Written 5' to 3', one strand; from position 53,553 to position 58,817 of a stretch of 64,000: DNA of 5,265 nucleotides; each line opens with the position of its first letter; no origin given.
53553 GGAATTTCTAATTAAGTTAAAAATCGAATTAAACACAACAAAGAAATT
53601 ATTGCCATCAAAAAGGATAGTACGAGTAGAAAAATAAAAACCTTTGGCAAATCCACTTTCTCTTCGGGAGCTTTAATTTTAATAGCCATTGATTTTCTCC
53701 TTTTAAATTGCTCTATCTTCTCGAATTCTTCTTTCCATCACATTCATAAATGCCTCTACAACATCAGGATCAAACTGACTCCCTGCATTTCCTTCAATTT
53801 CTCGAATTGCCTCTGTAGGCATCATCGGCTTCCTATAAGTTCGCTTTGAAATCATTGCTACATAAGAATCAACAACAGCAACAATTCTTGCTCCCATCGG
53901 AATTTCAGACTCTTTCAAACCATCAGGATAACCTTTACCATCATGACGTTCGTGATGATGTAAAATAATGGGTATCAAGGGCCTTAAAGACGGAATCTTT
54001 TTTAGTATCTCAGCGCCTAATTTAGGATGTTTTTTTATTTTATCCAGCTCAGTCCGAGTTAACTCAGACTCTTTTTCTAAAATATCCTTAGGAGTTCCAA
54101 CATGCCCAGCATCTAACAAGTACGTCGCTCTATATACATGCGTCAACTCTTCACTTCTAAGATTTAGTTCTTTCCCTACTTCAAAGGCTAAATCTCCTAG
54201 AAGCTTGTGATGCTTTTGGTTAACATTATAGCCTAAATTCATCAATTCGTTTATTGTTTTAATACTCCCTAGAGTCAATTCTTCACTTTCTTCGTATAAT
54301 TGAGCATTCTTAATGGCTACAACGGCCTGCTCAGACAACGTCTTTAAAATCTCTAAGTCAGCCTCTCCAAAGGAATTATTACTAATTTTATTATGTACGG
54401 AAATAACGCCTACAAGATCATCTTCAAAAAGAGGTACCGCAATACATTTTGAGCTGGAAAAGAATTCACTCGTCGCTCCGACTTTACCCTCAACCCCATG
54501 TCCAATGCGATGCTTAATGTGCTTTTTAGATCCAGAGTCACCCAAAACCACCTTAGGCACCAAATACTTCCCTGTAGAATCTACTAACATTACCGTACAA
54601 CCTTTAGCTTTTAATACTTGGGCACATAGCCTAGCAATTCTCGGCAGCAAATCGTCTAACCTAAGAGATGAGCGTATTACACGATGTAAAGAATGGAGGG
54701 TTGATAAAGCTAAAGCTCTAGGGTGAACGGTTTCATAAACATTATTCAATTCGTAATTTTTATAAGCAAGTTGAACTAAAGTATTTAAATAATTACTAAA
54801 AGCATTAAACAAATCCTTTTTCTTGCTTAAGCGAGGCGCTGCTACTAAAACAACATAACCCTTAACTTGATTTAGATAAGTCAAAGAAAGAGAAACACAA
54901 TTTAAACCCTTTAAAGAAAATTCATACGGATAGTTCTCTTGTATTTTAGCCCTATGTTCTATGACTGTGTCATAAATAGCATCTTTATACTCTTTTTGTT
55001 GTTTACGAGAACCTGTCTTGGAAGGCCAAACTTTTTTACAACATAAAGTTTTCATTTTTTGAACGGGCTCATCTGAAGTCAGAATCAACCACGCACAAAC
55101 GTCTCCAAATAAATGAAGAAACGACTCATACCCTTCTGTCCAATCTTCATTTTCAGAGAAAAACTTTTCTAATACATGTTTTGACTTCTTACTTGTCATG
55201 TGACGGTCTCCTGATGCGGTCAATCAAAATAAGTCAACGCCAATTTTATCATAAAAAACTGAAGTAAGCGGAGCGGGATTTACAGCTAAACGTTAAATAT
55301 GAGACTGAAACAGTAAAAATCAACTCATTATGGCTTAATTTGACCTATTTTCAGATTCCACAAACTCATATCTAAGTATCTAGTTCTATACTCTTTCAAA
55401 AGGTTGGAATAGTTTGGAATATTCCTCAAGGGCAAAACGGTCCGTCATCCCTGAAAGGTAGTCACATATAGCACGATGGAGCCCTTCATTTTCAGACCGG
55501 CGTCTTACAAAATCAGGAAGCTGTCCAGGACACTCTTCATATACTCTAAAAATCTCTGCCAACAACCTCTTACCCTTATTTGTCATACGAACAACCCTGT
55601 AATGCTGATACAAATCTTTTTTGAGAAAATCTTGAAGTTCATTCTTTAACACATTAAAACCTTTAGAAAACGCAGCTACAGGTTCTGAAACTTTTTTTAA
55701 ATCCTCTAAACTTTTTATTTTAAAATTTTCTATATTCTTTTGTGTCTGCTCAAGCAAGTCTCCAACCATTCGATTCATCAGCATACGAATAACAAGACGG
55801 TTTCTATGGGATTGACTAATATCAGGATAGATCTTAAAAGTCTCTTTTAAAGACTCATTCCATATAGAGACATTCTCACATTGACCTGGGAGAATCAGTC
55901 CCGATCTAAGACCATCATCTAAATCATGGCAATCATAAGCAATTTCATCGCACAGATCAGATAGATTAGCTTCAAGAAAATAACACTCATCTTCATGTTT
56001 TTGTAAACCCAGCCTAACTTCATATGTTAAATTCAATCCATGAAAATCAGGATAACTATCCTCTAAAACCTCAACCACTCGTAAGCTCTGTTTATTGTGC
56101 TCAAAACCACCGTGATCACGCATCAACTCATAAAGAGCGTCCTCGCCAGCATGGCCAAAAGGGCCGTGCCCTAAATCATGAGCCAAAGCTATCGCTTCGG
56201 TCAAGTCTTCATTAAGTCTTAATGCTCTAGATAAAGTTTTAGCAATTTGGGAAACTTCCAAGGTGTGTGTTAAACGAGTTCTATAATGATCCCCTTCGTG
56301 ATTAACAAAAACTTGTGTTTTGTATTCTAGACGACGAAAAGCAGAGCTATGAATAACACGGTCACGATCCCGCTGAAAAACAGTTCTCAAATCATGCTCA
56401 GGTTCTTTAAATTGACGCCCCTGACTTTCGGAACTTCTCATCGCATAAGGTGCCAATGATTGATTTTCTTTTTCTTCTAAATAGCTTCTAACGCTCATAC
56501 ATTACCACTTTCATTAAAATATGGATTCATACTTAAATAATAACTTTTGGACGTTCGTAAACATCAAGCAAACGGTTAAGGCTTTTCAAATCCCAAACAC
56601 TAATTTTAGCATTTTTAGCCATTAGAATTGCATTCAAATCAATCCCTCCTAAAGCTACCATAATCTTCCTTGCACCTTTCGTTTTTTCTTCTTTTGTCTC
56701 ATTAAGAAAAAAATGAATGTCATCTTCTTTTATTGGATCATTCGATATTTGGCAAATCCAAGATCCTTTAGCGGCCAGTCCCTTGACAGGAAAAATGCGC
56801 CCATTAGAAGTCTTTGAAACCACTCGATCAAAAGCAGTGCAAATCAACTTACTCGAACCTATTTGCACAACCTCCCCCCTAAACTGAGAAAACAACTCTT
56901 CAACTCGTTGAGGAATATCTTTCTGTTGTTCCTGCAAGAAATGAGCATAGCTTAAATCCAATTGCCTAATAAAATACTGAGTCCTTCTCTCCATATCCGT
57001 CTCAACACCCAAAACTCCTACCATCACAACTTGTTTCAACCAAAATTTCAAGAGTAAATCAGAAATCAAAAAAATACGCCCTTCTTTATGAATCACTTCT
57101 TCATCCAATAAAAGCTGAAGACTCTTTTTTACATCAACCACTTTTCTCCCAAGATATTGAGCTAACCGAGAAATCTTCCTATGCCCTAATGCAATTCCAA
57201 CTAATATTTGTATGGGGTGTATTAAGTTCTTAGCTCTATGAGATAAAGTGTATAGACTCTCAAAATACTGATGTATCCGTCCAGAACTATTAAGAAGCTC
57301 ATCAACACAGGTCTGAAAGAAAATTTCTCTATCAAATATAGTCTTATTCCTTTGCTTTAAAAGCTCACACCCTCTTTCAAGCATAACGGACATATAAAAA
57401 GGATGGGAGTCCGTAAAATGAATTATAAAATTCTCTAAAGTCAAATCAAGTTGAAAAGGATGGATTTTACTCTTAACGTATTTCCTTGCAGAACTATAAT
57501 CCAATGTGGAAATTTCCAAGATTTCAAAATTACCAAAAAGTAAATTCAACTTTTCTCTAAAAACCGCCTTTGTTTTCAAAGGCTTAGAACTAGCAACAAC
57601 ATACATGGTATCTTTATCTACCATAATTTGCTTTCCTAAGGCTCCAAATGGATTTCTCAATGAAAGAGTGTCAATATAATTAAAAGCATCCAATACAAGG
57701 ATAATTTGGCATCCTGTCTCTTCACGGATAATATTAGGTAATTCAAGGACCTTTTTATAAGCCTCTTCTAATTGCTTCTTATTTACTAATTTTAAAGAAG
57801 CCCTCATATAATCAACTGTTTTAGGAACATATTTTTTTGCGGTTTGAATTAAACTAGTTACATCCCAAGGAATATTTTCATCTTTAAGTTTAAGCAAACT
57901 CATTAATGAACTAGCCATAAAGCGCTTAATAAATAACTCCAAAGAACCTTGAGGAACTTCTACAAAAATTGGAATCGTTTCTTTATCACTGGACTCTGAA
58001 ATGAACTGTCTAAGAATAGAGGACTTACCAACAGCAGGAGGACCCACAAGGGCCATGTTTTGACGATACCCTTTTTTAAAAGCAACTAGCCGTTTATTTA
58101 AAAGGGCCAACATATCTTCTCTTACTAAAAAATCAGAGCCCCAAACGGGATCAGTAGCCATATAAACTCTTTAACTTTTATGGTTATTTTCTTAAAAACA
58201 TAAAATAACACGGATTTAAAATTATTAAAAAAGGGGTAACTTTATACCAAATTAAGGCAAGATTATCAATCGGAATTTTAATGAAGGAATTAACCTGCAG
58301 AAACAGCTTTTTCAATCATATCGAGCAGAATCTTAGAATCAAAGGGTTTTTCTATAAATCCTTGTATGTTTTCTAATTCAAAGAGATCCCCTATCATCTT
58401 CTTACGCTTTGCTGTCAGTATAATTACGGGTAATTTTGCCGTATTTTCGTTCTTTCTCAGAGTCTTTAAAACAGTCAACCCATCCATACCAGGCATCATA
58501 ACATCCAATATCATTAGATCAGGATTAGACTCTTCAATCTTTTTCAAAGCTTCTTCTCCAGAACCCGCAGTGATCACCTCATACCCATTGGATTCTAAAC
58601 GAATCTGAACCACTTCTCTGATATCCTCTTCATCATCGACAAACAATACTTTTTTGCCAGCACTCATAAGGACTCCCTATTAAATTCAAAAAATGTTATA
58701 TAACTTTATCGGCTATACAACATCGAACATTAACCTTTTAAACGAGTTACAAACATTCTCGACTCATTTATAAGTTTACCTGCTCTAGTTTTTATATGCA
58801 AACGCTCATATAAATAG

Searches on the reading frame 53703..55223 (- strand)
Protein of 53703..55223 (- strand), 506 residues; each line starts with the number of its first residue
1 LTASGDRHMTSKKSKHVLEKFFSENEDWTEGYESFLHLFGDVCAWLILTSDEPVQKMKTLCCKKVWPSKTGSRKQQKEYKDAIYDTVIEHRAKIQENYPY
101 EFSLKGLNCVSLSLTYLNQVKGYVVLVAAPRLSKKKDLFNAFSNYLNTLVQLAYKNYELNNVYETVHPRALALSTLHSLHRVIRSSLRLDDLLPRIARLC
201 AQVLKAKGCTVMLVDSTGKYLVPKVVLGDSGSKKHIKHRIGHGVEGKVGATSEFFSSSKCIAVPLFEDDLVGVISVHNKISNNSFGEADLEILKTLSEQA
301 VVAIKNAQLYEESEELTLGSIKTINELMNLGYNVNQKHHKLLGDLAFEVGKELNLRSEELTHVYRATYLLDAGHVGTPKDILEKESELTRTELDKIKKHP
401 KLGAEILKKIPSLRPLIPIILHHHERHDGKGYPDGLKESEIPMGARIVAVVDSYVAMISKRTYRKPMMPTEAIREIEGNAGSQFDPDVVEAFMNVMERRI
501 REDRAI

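Call 26: search_protein_families(library=pfam, proteins=[window:53703-55223:-], max_evalue=0.0001)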
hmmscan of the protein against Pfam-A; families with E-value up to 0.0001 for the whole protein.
window:53703-55223:- (506 aa): 5 families
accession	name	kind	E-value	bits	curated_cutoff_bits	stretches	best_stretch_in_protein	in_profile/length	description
PF13487.12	HD_5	-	8.1e-38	130.3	27.2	1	334-488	13-170/170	HD domain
PF01966.28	HD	-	1.4e-12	48.3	22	1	344-457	10-116/116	HD domain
PF01590.32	GAF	-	1.8e-09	38.7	22.4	1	189-304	2-133/133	GAF domain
PF13185.12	GAF_2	-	9.5e-09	36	28.6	1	239-304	51-135/136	GAF domain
PF13492.12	GAF_3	-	9e-08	33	27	1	189-306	2-129/129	GAF domain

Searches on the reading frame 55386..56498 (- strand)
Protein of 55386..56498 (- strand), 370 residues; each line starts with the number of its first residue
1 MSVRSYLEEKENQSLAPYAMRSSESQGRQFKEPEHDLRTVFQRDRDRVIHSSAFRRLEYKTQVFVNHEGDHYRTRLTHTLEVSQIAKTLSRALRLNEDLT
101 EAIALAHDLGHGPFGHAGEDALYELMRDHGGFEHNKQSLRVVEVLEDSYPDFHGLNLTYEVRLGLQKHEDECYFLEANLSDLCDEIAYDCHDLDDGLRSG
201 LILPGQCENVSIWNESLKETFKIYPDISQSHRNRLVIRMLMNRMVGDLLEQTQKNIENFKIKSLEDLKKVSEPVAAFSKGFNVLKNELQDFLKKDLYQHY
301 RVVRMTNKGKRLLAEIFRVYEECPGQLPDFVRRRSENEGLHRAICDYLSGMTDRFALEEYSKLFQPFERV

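Call 26: search_protein_families(library=pfam, proteins=[window:55386-56498:-], max_evalue=0.0001)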
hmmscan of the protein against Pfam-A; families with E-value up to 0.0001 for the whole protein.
window:55386-56498:- (370 aa): 2 families
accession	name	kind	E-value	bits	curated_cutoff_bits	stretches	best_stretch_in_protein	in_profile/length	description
PF13286.11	HD_assoc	-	1.1e-20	74.4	22.2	1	276-361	2-90/91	Phosphohydrolase-associated domain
PF01966.28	HD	-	1.2e-11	45.3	22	1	75-142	1-66/116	HD domain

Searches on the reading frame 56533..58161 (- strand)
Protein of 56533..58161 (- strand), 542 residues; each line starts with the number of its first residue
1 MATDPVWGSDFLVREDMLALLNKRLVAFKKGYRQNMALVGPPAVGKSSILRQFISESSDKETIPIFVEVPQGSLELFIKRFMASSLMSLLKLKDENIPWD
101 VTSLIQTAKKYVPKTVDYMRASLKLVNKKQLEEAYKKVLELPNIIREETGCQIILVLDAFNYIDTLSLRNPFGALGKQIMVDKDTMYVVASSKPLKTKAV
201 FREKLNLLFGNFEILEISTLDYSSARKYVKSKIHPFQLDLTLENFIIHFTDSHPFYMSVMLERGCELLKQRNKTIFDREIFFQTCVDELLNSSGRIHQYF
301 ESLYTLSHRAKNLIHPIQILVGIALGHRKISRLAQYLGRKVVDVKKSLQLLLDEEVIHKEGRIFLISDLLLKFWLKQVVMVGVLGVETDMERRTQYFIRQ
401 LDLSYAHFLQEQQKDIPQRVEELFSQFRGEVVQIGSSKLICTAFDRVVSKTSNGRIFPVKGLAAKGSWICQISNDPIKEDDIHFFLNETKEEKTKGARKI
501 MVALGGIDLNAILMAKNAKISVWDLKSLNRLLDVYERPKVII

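Call 26: search_protein_families(library=pfam, proteins=[window:56533-58161:-], max_evalue=0.0001)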
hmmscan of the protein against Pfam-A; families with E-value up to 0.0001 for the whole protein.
window:56533-58161:- (542 aa): 2 families
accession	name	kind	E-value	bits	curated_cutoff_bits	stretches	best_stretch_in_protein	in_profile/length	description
PF13191.12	AAA_16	-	6.7e-06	27.1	32.6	1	11-168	2-149/167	AAA ATPase domain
PF01637.24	ATPase_2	-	4.9e-05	23.7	33.2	0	30-197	17-161/225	ATPase domain predominantly from Archaea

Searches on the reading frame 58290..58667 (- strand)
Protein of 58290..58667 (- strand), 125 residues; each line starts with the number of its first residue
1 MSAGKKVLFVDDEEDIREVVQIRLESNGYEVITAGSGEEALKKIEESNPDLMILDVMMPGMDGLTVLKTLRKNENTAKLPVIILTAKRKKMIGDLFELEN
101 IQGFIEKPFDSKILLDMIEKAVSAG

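Call 26: search_protein_families(library=pfam, proteins=[window:58290-58667:-], max_evalue=0.0001)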
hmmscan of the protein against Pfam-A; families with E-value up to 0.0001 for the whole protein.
window:58290-58667:- (125 aa): 1 family
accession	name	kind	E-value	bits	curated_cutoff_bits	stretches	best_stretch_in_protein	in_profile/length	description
PF00072.30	Response_reg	-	3.7e-28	98.4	30.2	1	7-118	1-110/111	Response regulator receiver domain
